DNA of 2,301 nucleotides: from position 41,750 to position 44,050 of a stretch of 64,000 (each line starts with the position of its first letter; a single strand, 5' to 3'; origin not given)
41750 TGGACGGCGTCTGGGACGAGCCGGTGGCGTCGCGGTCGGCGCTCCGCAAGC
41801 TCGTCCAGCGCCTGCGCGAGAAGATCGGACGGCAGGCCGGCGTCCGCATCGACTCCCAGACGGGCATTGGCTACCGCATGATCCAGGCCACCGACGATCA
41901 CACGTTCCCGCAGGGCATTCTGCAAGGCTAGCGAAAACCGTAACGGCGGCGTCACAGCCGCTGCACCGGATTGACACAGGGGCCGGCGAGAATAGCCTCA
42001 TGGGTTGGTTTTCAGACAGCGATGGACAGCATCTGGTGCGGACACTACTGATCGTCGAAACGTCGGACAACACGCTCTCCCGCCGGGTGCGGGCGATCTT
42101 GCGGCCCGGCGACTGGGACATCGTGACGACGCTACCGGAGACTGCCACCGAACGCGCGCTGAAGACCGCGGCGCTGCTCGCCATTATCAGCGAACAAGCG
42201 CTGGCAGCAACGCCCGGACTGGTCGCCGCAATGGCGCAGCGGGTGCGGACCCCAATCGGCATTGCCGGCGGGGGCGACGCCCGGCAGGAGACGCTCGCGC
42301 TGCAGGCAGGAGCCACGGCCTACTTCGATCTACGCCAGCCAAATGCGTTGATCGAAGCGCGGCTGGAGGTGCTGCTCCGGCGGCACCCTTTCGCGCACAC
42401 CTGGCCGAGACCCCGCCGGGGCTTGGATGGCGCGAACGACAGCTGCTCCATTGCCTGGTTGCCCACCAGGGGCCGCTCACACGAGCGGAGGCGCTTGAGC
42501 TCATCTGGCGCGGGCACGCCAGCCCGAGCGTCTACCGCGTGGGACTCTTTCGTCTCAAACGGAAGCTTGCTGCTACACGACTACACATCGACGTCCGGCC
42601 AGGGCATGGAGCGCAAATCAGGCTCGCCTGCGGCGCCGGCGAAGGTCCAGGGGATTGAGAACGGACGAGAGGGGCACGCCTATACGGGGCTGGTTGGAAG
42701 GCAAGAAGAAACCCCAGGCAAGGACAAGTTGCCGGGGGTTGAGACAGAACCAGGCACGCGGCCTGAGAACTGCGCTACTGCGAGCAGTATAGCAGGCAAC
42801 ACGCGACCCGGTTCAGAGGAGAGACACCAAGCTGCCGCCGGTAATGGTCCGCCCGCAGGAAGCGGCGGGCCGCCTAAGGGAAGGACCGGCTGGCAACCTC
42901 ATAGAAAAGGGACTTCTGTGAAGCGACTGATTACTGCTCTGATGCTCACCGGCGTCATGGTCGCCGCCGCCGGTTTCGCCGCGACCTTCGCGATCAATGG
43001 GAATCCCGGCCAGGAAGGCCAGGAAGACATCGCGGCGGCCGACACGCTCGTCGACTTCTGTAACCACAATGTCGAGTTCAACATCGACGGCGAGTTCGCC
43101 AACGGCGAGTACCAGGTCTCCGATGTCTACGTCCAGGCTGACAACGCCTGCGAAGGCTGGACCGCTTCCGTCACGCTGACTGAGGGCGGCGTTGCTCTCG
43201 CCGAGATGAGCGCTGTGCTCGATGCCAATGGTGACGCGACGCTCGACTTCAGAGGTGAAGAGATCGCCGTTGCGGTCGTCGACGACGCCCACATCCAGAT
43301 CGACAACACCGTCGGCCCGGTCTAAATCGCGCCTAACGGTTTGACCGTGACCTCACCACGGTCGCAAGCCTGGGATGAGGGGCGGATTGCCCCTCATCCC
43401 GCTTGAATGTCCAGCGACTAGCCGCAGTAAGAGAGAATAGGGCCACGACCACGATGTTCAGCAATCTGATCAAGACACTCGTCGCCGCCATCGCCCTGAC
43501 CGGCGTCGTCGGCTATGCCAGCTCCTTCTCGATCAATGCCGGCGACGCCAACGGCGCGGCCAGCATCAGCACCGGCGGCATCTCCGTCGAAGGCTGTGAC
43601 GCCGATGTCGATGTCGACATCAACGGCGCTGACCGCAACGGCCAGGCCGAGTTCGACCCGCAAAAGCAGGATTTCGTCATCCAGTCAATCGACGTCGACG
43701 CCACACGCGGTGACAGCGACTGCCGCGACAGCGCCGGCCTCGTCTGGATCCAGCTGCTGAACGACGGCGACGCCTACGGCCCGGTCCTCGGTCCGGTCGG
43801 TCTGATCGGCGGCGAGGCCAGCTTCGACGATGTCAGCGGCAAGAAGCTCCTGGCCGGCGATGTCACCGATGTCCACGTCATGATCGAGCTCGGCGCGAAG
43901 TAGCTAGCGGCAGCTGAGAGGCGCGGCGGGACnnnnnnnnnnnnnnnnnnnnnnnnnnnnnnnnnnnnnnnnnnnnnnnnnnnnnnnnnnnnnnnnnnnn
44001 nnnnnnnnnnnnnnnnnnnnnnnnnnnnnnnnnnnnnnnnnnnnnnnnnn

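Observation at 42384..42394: Response-regulator gene changes frame exactly at a canonical -1 slippery heptamer C CCT TTC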

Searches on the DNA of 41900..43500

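Call 38: search_rna_families(source=window, start=41900, end=43500, threshold=evalue, max_evalue=1)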
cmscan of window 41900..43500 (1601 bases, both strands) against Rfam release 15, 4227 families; matches with E-value up to 1: 0.
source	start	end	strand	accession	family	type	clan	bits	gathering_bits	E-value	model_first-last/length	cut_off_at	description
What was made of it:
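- Tried and rejected: Known RNA families around the site and spacer: none found (call 38).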

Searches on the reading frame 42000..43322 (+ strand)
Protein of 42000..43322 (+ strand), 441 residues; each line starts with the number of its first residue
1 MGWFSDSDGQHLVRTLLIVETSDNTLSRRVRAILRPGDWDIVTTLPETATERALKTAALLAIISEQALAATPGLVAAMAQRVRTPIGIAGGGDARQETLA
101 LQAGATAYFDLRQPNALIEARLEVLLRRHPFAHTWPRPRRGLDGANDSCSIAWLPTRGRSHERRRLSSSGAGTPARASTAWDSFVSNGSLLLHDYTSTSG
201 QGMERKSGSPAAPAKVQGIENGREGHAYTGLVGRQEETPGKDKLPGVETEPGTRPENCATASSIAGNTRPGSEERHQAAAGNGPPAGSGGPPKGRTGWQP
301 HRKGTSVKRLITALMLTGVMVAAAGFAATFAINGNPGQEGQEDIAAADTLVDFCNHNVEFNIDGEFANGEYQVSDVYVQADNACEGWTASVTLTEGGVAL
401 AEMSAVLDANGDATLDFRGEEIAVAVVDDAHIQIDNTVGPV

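Call 4: search_protein_families(library=pfam, max_evalue=1, proteins=[window:42000-43322:+])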
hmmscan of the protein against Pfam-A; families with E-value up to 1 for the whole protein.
window:42000-43322:+ (441 aa): 0 families

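Call 5: find_encoding_contigs(protein=window:42000-43322:+, flank=10000)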
Protein window:42000-43322:+ (441 aa): no gene with exactly this product is on record in the collection.

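Call 34: find_homologous_proteins(query=window:42000-43322:+, max_evalue=0.001)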
Query window:42000-43322:+ (441 aa): 1 proteins with E <= 0.001 among 8000 candidates.
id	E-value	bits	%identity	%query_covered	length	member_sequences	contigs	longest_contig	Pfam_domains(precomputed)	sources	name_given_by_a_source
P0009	1.3e-291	985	100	100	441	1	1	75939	-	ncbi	-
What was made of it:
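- Checked: The predicted mis-annotation exists: a 441-aa NCBI protein identical to the frame-0 ORF is in the protein collection (P0009, call 34).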

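Call 35: list_cluster_members(proteins=[P0009])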
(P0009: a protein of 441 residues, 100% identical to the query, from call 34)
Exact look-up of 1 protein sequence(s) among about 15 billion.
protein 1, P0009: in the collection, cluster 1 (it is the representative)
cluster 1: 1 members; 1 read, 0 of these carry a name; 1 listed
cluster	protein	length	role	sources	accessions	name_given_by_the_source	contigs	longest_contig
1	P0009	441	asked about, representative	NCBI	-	-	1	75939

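Call 55: find_encoding_contigs(protein=window:42177-43322:+, flank=3000)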
Protein window:42177-43322:+ (382 aa): no gene with exactly this product is on record in the collection.

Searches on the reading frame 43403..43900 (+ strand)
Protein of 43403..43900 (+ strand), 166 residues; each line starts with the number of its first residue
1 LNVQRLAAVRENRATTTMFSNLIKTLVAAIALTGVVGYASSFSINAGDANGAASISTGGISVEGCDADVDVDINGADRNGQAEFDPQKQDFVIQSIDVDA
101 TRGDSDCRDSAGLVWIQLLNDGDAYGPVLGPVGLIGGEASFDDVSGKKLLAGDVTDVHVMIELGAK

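Call 4: search_protein_families(library=pfam, max_evalue=1, proteins=[window:43403-43900:+])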
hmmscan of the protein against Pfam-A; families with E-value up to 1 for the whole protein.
window:43403-43900:+ (166 aa): 0 families

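Call 14: find_encoding_contigs(protein=window:43454-43900:+, flank=10000)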
Protein window:43454-43900:+ (149 aa): no gene with exactly this product is on record in the collection.
